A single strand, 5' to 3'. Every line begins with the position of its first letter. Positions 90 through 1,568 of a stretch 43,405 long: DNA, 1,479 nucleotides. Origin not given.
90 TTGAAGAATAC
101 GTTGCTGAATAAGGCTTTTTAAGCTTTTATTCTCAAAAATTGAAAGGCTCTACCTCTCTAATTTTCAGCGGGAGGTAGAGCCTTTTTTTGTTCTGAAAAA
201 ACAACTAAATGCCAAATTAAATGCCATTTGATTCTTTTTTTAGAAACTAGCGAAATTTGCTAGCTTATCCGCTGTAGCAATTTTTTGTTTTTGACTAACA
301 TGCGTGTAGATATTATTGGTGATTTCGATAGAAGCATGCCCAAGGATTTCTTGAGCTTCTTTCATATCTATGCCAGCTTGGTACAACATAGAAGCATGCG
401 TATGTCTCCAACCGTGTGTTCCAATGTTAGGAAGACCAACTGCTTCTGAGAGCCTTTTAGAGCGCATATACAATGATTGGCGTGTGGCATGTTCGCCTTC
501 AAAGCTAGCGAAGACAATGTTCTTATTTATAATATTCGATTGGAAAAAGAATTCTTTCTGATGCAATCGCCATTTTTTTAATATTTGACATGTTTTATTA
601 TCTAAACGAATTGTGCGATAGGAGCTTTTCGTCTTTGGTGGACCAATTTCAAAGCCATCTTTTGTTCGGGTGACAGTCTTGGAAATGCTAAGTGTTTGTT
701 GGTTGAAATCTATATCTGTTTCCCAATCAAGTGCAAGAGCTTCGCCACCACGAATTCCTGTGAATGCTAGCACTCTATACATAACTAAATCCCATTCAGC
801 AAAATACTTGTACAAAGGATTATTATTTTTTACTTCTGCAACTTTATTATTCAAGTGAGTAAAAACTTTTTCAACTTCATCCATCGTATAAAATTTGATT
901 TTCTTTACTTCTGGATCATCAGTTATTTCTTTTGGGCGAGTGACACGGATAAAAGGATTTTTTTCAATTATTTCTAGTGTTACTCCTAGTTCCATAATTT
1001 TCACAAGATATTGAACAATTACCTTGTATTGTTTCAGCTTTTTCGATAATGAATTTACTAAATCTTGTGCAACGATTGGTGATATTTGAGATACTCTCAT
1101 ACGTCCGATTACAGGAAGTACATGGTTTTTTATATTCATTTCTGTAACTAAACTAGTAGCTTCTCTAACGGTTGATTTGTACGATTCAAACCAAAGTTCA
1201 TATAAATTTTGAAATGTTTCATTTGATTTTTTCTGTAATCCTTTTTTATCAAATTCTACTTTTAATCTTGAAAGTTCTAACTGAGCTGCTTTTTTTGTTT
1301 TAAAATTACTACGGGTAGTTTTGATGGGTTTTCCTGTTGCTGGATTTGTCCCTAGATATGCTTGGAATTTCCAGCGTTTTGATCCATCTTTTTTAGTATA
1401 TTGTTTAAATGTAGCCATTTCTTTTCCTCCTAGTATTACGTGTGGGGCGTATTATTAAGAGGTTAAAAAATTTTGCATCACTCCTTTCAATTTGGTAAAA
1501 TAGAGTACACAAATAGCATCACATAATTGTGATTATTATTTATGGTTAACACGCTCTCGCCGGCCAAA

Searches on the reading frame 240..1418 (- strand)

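Call 14: search_protein_families(library=pfam, proteins=[window:240-1418:-], max_evalue=0.001)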
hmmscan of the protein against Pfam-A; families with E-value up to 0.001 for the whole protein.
window:240-1418:- (392 aa): 4 families
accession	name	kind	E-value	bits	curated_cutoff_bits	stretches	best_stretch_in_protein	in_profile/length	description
PF00589.27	Phage_integrase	-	1.3e-27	97.1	27.1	1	198-376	17-170/172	Phage integrase family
PF14659.12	Phage_int_SAM_3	-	4.7e-17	62.4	22.6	1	68-124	1-57/58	Phage integrase, N-terminal SAM-like domain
PF14657.12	Arm-DNA-bind_4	-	5.5e-08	32.7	22.3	1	15-58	1-44/47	Arm DNA-binding domain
PF22022.2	Phage_int_M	-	0.00042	20.9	27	0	69-157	1-91/96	Phage integrase central domain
